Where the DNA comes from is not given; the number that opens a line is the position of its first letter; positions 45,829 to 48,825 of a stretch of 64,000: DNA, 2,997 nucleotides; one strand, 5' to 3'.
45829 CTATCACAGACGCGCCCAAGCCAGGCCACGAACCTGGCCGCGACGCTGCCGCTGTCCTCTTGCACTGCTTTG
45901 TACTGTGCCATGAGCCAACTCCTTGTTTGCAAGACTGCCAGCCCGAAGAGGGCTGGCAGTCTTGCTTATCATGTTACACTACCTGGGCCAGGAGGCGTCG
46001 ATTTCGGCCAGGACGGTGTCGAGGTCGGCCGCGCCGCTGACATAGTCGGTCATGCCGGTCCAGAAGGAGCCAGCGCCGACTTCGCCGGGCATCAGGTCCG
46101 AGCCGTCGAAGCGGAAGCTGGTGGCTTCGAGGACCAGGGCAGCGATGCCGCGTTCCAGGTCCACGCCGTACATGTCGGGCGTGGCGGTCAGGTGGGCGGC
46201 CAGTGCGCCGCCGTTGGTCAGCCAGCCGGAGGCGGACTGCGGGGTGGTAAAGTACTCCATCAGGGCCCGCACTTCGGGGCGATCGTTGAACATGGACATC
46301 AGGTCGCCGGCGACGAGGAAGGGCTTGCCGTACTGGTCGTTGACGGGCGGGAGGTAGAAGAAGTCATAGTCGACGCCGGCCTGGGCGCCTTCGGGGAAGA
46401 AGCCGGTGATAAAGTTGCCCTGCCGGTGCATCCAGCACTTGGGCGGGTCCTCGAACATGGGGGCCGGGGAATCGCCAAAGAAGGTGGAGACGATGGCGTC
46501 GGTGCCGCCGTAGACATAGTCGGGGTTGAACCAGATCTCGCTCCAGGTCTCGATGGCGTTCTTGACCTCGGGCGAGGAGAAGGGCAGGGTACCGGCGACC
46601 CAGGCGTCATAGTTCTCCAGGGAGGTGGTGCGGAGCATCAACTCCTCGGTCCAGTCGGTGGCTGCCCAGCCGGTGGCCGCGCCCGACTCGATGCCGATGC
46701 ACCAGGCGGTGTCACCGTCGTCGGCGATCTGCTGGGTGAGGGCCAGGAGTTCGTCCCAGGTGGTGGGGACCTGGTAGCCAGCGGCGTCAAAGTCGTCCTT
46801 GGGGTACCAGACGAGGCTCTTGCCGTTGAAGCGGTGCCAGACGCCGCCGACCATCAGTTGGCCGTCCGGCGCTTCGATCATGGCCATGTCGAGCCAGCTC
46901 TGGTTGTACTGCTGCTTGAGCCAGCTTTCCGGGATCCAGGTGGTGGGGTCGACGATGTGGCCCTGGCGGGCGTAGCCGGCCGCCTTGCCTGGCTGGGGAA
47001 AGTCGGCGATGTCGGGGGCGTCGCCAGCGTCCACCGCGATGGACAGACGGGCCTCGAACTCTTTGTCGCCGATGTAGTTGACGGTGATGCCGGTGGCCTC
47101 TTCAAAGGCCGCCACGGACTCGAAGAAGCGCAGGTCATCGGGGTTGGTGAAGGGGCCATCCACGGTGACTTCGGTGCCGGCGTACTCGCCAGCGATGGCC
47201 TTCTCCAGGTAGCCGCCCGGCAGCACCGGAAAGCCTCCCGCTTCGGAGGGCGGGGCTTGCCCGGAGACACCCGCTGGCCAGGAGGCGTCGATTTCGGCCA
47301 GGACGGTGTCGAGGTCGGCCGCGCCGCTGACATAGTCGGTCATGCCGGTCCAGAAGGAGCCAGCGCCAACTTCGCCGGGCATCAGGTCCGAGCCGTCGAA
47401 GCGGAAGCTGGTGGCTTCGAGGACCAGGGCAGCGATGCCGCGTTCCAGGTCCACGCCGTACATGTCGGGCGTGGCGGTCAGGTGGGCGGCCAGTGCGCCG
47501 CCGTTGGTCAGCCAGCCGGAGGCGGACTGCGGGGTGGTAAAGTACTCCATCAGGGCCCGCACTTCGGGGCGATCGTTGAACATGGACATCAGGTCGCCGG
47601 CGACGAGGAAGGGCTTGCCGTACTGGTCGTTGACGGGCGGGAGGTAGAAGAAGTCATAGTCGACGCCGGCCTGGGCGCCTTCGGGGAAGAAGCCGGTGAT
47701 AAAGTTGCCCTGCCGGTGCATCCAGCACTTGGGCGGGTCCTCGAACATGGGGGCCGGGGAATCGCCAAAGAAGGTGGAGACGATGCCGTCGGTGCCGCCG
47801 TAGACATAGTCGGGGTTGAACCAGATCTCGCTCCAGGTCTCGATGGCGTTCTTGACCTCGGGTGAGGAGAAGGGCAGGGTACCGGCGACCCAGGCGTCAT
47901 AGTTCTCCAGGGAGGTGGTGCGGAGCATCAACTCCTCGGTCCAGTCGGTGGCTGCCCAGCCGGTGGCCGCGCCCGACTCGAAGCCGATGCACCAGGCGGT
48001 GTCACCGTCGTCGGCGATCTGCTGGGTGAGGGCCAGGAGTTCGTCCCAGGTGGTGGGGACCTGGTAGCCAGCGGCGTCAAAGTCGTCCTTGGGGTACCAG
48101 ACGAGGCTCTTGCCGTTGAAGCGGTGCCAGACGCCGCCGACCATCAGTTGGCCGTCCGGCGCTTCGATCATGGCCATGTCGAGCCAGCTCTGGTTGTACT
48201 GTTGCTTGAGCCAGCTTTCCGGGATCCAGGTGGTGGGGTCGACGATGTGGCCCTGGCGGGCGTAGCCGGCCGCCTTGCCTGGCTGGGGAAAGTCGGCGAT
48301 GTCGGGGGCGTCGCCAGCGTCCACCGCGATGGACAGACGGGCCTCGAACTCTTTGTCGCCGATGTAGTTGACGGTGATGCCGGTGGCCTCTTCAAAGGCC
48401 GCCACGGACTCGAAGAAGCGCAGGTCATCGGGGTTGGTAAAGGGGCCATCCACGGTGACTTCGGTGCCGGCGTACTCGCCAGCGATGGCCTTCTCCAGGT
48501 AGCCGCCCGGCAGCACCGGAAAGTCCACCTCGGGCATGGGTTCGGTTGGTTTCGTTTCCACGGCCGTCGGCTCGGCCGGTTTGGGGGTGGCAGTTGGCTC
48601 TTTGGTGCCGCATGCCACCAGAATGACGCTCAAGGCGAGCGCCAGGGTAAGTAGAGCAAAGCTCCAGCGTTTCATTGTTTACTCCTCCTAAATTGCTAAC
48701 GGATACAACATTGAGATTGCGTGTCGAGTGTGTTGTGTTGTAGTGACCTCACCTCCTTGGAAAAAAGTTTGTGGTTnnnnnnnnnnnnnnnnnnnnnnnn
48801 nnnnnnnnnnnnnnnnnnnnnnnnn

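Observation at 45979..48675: Substrate-binding lipoprotein gene carries two near-identical 1248-bp modules joined in frame by a unique 42-bp linker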

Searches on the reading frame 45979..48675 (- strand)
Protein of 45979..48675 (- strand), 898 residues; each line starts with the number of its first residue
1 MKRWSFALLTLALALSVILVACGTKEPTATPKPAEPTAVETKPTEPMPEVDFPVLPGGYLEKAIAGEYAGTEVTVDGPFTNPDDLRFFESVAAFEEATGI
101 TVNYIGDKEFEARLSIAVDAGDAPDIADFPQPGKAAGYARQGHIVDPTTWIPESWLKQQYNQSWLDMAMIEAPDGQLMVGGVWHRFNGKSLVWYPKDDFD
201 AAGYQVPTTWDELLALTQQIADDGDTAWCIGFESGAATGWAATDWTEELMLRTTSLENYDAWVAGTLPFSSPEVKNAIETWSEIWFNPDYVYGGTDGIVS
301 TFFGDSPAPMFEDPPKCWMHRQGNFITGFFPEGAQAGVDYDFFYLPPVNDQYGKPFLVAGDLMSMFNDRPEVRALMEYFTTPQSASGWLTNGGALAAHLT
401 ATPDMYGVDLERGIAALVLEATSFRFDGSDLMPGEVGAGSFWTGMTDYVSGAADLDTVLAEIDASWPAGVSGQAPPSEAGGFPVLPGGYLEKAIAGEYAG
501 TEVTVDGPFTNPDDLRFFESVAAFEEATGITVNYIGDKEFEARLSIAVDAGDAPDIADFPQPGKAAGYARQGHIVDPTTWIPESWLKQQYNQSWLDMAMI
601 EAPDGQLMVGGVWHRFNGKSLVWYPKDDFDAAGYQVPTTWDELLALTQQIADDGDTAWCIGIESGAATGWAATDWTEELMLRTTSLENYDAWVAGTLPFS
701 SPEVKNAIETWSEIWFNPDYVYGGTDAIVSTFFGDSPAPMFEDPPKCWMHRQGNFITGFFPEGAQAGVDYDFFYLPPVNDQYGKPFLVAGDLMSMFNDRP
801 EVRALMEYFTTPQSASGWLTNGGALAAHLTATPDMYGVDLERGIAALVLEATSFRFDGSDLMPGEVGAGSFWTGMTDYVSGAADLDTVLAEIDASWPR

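Call 8: search_protein_families(library=pfam, proteins=[window:45979-48675:-])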
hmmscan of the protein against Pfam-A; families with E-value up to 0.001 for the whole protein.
window:45979-48675:- (898 aa): 0 families

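Call 9: search_protein_families(library=ncbifam, proteins=[window:45979-48675:-])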
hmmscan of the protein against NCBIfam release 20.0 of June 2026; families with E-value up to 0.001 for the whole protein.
window:45979-48675:- (898 aa): 4 families
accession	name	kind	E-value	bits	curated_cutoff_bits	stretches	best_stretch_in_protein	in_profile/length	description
TIGR03850.1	bind_CPR_0540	equivalog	1.9e-17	63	299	2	192-225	163-196/437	carbohydrate ABC transporter substrate-binding protein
TIGR03851.1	chitin_NgcE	equivalog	7e-12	45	399.65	2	192-297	165-267/450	N-acetylglucosamine/diacetylchitobiose ABC transporter substrate-binding protein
NF040930.1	ABC_arch_GlcS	equivalog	1.2e-09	37.5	500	2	635-717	139-218/444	glucose ABC transporter substrate-binding protein GlcS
NF007011.0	PRK09474.1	equivalog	3.1e-06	26.3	291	0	92-228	51-173/396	maltose/maltodextrin ABC transporter substrate-binding protein MalE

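Call 10: find_homologous_proteins(query=window:45979-48675:-)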
Query window:45979-48675:- (898 aa): 815 proteins with E <= 0.001 among 8000 candidates; the best 120 are listed.
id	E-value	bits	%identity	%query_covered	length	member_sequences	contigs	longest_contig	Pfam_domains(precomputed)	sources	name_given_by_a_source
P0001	0.0e+0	2466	73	93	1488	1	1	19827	-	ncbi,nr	ncbi:ABC transporter substrate-binding protein [Anaerolineales bacterium HSG24]|nr:ABC transporter s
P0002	0.0e+0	1773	83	100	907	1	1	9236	PF01547.31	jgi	jgi:alpha-glucoside transport system substrate-binding protein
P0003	0.0e+0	1724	85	95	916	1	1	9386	-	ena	-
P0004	0.0e+0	1713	47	97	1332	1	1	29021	PF13416.12,PF01547.31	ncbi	-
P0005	0.0e+0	1706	81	100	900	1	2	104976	-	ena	-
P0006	0.0e+0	1696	80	100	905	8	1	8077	-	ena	-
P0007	0.0e+0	1680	82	95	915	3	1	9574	-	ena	-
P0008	0.0e+0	1654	78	100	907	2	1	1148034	-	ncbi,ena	-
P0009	0.0e+0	1644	76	100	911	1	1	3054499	-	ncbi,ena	-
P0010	0.0e+0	1618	79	97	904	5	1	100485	-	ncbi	-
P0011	0.0e+0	1595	75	100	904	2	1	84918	-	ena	-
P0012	0.0e+0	1587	74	100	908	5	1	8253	PF01547.31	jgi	jgi:alpha-glucoside transport system substrate-binding protein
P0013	0.0e+0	1571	78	96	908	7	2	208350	-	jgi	jgi:alpha-glucoside transport system substrate-binding protein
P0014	0.0e+0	1548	75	100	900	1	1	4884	PF01547.31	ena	-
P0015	0.0e+0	1544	76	98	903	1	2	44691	-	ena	-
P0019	0.0e+0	1524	73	98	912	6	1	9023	PF13416.12,PF01547.31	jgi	jgi:alpha-glucoside transport system substrate-binding protein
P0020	0.0e+0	1522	72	100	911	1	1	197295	PF01547.31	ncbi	ncbi:MAG: ABC transporter substrate-binding protein [Anaerolineae bacterium]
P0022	0.0e+0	1493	71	100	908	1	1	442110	PF01547.31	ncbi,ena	-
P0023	0.0e+0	1493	73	96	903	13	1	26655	PF01547.31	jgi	jgi:alpha-glucoside transport system substrate-binding protein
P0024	0.0e+0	1488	72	97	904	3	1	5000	PF01547.31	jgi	jgi:alpha-glucoside transport system substrate-binding protein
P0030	0.0e+0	1443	69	100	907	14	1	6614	PF01547.31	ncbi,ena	-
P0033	0.0e+0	1427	70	95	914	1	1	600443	PF01547.31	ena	-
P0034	0.0e+0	1424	67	99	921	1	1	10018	PF01547.31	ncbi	ncbi:MAG: ABC transporter substrate-binding protein [Candidatus Promineifilaceae bacterium]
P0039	0.0e+0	1396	68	100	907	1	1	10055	PF01547.31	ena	-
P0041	0.0e+0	1393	69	95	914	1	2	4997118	PF01547.31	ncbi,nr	ncbi:MAG: ABC transporter substrate-binding protein [Anaerolineae bacterium]|nr:ABC transporter subs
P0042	0.0e+0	1393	70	95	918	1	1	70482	PF01547.31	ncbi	-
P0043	0.0e+0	1381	67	98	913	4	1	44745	PF01547.31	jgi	jgi:alpha-glucoside transport system substrate-binding protein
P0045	0.0e+0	1367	66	99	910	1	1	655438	PF01547.31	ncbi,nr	ncbi:MAG TPA: ABC transporter substrate-binding protein [Chloroflexota bacterium]|nr:ABC transporter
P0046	0.0e+0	1365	69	95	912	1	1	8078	PF01547.31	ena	-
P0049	0.0e+0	1330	67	94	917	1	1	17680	PF01547.31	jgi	jgi:alpha-glucoside transport system substrate-binding protein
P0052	0.0e+0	1322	63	100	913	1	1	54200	PF01547.31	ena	-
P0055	0.0e+0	1296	62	99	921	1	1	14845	PF01547.31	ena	-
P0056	0.0e+0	1294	75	84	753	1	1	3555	PF01547.31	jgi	jgi:alpha-glucoside transport system substrate-binding protein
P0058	0.0e+0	1291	62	100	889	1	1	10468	PF01547.31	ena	-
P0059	0.0e+0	1285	63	99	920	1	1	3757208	-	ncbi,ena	-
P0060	0.0e+0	1271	62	100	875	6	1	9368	PF01547.31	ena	-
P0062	0.0e+0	1245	70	84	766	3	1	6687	PF01547.31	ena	-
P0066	0.0e+0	1224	60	99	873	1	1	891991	PF01547.31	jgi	jgi:alpha-glucoside transport system substrate-binding protein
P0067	0.0e+0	1223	60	100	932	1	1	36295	PF01547.31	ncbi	-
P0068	0.0e+0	1216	61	100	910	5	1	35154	PF01547.31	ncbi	ncbi:MAG: ABC transporter substrate-binding protein [Caldilineales bacterium]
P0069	0.0e+0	1215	60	100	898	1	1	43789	PF01547.31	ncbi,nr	ncbi:MAG: carbohydrate ABC transporter substrate-binding protein [Anaerolineaceae bacterium]|nr:carb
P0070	0.0e+0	1208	70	82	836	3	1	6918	PF01547.31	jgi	jgi:alpha-glucoside transport system substrate-binding protein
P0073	0.0e+0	1197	65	88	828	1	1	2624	PF13416.12,PF01547.31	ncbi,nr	ncbi:MAG TPA: carbohydrate ABC transporter substrate-binding protein, partial [Halothiobacillaceae b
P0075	0.0e+0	1194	58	100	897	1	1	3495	PF01547.31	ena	-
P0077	0.0e+0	1176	58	100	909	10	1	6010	PF01547.31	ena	-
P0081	0.0e+0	1137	55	100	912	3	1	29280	PF01547.31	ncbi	-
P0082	0.0e+0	1132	58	93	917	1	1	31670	PF01547.31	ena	-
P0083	0.0e+0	1127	60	92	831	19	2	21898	PF01547.31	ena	-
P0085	0.0e+0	1112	85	62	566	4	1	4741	PF01547.31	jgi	jgi:alpha-glucoside transport system substrate-binding protein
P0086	0.0e+0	1102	55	100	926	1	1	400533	PF01547.31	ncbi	-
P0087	0.0e+0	1099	57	93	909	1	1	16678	PF01547.31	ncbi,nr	ncbi:MAG: ABC transporter substrate-binding protein [Thermoflexales bacterium]|nr:ABC transporter su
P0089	0.0e+0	1089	78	66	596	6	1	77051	PF01547.31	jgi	jgi:alpha-glucoside transport system substrate-binding protein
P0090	0.0e+0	1086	55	99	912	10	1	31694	PF01547.31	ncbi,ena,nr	ncbi:MAG TPA: ABC transporter substrate-binding protein [Thermoflexales bacterium]|nr:ABC transporte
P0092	0.0e+0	1045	54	94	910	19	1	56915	PF01547.31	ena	-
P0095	0.0e+0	1020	55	93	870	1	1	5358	PF13416.12,PF01547.31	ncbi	-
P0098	1.7e-293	994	54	92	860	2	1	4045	PF13416.12,PF01547.31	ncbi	-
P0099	1.8e-293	994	55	93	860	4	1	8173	PF13416.12,PF01547.31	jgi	jgi:alpha-glucoside transport system substrate-binding protein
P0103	2.2e-277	941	68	66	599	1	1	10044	PF01547.31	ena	-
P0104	7.5e-276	936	69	66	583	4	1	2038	PF01547.31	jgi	jgi:alpha-glucoside transport system substrate-binding protein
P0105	2.1e-274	931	71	63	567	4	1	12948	PF01547.31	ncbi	ncbi:MAG: ABC transporter substrate-binding protein, partial [Chloroflexota bacterium]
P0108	2.1e-270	918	48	98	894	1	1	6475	PF13416.12,PF01547.31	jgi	jgi:alpha-glucoside transport system substrate-binding protein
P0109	7.0e-269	913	49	100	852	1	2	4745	PF13416.12,PF01547.31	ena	-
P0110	1.3e-268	912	49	100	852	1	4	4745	PF13416.12,PF01547.31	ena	-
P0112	1.3e-265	902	76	58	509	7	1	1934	PF13416.12,PF01547.31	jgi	jgi:alpha-glucoside transport system substrate-binding protein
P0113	1.5e-265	902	50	94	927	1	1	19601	PF13531.12,PF13416.12,PF01547.31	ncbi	-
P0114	2.7e-265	901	85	51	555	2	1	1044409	PF01547.31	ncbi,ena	-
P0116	3.3e-263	894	47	98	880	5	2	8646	PF13416.12,PF01547.31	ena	-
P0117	4.7e-262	890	47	100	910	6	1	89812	PF13531.12,PF13416.12,PF01547.31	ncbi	-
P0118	7.4e-262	889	47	100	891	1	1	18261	PF13531.12,PF13416.12,PF01547.31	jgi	jgi:alpha-glucoside transport system substrate-binding protein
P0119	8.1e-262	889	46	100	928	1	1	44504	PF13531.12,PF13416.12,PF23968.2,PF01547.31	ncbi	-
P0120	1.4e-260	885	46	98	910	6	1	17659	PF13531.12,PF13416.12,PF01547.31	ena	-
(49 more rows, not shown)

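Call 20: find_related_loci(query=A1, collection=genome_contigs, flank=8000)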
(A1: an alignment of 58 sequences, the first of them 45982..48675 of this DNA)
Query A1 (898 aa) in genome_contigs; peptide patterns used: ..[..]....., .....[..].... (x = any residue, [..] = any of these).
600 stretches matched a pattern (row limit reached: there are more); 598 encode a relative of the query (tblastn E <= 1e-3); the best 80 are kept; 80 distinct loci.
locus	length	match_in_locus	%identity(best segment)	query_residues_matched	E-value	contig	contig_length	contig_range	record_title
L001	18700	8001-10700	71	1-898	0e+0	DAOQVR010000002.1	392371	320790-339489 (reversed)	MAG TPA_asm: Anaerolineae bacterium isolate AMR_MDS_1083 NODE_7_length_392371_cov_24.609575, whole genome shotgun sequen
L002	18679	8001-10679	68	21-897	0e+0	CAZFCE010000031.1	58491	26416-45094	MAG TPA_asm: uncultured Caldilineaceae bacterium isolate binchicken_co20_290 genome assembly, contig: NODE_1294_length_5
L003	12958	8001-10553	70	50-898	0e+0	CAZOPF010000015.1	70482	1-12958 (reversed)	MAG TPA_asm: uncultured Ardenticatenaceae bacterium isolate binchicken_co274_488 genome assembly, contig: NODE_994_lengt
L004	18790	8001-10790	55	2-898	0e+0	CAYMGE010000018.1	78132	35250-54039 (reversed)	MAG TPA_asm: uncultured Ardenticatenaceae bacterium isolate SRP334346_co1_90 genome assembly, contig: NODE_411_length_78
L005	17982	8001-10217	74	2-898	0e+0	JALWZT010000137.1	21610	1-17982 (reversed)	MAG: Anaerolineae bacterium isolate T2_metabat1_scaf2bin.155 T2_NODE_2033_length_21610_cov_10.255132, whole genome shotg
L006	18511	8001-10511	47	59-897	0e+0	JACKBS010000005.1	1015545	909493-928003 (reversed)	MAG: Ardenticatenaceae bacterium isolate HK-STAS-CHLO-27 HK-STAS-CHLO-27_5, whole genome shotgun sequence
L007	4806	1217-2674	75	2-898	0e+0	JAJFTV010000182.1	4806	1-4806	MAG: Chloroflexota bacterium isolate bin.298 k141_834648, whole genome shotgun sequence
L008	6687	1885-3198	74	49-898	0e+0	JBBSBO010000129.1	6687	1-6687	MAG: Caldilineales bacterium isolate La6_metabat2.149 La6_metabat2.149_K_861841_L_6687_cov_15.9496, whole genome shotgun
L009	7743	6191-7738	64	1-897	0e+0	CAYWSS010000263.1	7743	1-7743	MAG TPA_asm: uncultured Caldilineaceae bacterium isolate binchicken_co275_173 genome assembly, contig: NODE_16183_length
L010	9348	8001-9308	73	32-898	0e+0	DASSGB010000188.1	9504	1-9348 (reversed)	MAG TPA_asm: Anaerolineales bacterium isolate SMAG_U1021 k141_1257049, whole genome shotgun sequence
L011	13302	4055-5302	71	50-898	0e+0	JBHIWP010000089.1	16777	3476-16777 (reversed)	MAG: Candidatus Promineifilaceae bacterium isolate MAG27 WDNA05_bin.10.orig_89, whole genome shotgun sequence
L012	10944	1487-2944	67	1-898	1e-180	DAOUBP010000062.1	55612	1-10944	MAG TPA_asm: Anaerolineae bacterium isolate H71_738 k91_558789, whole genome shotgun sequence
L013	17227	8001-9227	67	60-898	1e-178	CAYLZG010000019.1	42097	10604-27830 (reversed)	MAG TPA_asm: uncultured Anaerolineales bacterium isolate SRP239243_co2_359 genome assembly, contig: NODE_1208_length_420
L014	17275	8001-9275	63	35-898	1e-175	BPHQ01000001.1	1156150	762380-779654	MAG: Bellilinea sp. KatS3mg047 DNA, contig_12120, whole genome shotgun sequence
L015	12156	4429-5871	58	1-898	2e-173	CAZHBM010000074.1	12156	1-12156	MAG TPA_asm: uncultured Anaerolineales bacterium isolate binchicken_co129_901 genome assembly, contig: NODE_16335_length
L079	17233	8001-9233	46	59-896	3e-101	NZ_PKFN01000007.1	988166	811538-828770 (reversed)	Yoonia maritima strain YPC211 Contig_0000007, whole genome shotgun sequence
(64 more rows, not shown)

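Call 25: find_encoding_contigs(protein=P0041, flank=8000, max_places=2)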
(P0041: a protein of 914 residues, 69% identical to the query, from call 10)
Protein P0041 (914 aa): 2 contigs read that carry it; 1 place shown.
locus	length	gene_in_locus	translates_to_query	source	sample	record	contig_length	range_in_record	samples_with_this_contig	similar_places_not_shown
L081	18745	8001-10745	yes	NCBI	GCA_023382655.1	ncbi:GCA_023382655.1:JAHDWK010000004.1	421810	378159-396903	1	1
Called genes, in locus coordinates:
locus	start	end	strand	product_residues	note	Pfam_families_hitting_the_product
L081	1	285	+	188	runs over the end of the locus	PF01025:GrpE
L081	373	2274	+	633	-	PF00012:HSP70, PF06723:MreB_Mbl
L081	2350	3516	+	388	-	PF00226:DnaJ, PF01556:DnaJ_C, PF00684:DnaJ_CXXCXGXG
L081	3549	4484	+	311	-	PF06325:PrmA, PF05175:MTS, PF01135:PCMT (weak), PF13847:Methyltransf_31, PF13649:Methyltransf_25 (weak)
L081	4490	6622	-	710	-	PF13380:CoA_binding_2, PF13607:Succ_CoA_lig, PF19045:Ligase_CoA_2, PF13549:ATP-grasp_5, PF08442:ATP-grasp_2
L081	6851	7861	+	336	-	PF00356:LacI, PF00532:Peripla_BP_1, PF13407:Peripla_BP_4, PF13377:Peripla_BP_3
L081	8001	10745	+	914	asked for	PF01547:SBP_bac_1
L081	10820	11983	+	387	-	PF00528:BPD_transp_1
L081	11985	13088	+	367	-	PF00528:BPD_transp_1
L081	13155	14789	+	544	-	PF00128:Alpha-amylase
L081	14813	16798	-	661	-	PF24981:Beta-prop_ATRN-LZTR1, PF24996:NANM (faint), PF13964:Beta-prop_Calicin (weak), PF25210:Kelch_FKB95 (faint), PF01344:Kelch_1 (weak), PF13415:Beta-prop_FBX42 (weak), PF24681:Kelch_KLHDC2_KLHL20_DRC7, PF04151:PPC (weak), +1 more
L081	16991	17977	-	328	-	PF02574:S-methyl_trans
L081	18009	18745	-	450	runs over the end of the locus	PF13527:Acetyltransf_9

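Call 26: find_encoding_contigs(protein=P0009, flank=8000, max_places=2)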
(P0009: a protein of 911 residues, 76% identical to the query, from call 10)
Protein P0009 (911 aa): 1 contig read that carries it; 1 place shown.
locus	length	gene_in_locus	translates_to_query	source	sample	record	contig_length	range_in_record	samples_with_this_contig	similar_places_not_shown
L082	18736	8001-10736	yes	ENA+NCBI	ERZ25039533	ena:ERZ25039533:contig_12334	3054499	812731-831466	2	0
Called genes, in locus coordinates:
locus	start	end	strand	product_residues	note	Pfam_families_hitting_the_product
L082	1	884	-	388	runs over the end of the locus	PF23462:LysM3_NFP (faint), PF23473:LysM3_LYK4_5 (faint), PF01476:LysM, PF01551:Peptidase_M23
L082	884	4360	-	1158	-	PF13231:PMT_2, PF08450:SGL (faint), PF13449:Phytase-like (faint), PF20067:SSL_N (faint), PF01436:NHL (weak), PF24684:Vgb_lyase (weak), PF01436:NHL, PF01436:NHL, +2 more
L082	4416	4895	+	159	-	-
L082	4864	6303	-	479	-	PF06241:Castor_Poll_mid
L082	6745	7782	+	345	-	PF00356:LacI, PF00532:Peripla_BP_1, PF13407:Peripla_BP_4, PF13377:Peripla_BP_3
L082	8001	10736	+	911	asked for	-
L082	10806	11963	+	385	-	PF00528:BPD_transp_1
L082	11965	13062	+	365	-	PF00528:BPD_transp_1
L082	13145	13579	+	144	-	-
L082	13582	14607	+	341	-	PF00356:LacI, PF00532:Peripla_BP_1, PF13407:Peripla_BP_4 (weak), PF13377:Peripla_BP_3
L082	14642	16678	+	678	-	PF00128:Alpha-amylase, PF16657:Malt_amylase_C (faint)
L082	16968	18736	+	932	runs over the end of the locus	PF08448:PAS_4, PF01590:GAF, PF13185:GAF_2, PF13492:GAF_3, PF01590:GAF, PF13185:GAF_2, PF07730:HisKA_3, PF02518:HATPase_c, +5 more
